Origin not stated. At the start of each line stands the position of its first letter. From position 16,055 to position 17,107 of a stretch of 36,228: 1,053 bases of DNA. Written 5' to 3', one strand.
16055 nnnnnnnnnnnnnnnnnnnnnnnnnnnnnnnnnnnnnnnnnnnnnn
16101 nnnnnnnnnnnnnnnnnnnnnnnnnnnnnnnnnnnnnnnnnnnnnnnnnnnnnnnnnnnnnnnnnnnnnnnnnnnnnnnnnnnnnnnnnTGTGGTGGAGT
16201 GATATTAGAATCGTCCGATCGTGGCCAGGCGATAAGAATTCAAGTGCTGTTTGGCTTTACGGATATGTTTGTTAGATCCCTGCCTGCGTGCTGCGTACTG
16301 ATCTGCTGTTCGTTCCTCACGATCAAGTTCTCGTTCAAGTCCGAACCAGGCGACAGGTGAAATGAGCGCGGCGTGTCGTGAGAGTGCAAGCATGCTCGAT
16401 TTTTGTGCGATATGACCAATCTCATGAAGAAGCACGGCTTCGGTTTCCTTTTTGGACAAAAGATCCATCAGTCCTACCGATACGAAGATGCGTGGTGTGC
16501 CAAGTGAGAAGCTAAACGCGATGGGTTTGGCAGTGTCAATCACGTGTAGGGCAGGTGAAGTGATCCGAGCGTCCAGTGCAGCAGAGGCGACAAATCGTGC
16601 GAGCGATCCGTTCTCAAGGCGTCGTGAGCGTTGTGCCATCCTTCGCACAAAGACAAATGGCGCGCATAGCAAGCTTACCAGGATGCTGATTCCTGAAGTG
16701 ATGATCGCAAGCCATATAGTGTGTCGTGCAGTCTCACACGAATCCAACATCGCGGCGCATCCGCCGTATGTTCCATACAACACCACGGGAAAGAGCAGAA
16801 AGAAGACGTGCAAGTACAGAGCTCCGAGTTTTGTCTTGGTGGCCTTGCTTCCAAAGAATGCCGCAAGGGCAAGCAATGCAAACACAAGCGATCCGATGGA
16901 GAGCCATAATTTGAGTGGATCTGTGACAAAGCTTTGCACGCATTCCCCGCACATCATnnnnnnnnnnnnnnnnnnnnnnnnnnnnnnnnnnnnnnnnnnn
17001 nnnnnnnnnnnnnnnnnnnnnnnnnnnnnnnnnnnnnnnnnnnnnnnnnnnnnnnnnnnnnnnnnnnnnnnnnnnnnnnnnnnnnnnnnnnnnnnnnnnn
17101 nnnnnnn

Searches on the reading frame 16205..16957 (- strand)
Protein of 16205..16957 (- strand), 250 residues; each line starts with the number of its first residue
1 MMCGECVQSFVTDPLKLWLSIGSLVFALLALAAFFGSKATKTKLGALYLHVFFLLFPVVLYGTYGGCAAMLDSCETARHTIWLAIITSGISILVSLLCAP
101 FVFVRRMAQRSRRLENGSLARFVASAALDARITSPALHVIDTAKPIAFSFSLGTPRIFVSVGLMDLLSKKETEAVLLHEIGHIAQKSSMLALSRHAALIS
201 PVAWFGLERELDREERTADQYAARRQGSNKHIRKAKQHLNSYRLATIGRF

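Call 5: search_protein_families(library=pfam, proteins=[window:16205-16957:-], max_evalue=0.01)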
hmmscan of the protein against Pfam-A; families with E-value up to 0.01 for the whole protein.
window:16205-16957:- (250 aa): 3 families
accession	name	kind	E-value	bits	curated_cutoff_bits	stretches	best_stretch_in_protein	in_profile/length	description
PF01435.24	Peptidase_M48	-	4.4e-09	36.9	20.3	1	115-200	3-93/186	Peptidase family M48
PF05569.17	Peptidase_M56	-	2.4e-05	24.1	31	1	76-189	97-210/296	BlaR1 peptidase M56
PF14387.11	DUF4418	-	0.006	17.3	27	0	20-97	39-113/117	Domain of unknown function (DUF4418)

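Call 25: search_protein_families(library=ncbifam, proteins=[window:16205-16957:-], max_evalue=0.01)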
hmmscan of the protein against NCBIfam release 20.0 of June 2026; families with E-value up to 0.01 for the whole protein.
window:16205-16957:- (250 aa): 10 families
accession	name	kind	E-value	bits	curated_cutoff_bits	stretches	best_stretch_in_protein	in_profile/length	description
NF003425.0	PRK04897.1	equivalog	1.1e-09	38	355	1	47-186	15-151/298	zinc metalloprotease HtpX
NF003965.0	PRK05457.1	equivalog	2.8e-09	36.8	245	1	86-185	46-147/285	protease HtpX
NF002322.0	PRK01265.1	equivalog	7.9e-09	35.4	275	1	81-192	44-160/325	zinc metalloprotease HtpX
NF002669.0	PRK02391.1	equivalog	1.4e-08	34.3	341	1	77-190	37-152/298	zinc metalloprotease HtpX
NF002363.0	PRK01345.1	equivalog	7.6e-08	31.8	422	1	103-206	53-160/318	zinc metalloprotease HtpX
NF002826.0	PRK03001.1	equivalog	8.2e-08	31.7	369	1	101-190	52-143/285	zinc metalloprotease HtpX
NF000326.1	blaR1_generic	equivalog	6.4e-06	24.8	400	1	80-190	104-214/585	BlaR1 family beta-lactam sensor/signal transducer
NF002839.0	PRK03072.1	equivalog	9.1e-06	25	412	1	77-190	31-147/291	zinc metalloprotease HtpX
NF052399.1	M48_lipo_LoiP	exception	1.8e-05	24.3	365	1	141-186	93-136/247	metalloprotease LoiP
NF002775.0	PRK02870.1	equivalog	0.00047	19.5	285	1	112-192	110-193/338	zinc metalloprotease HtpX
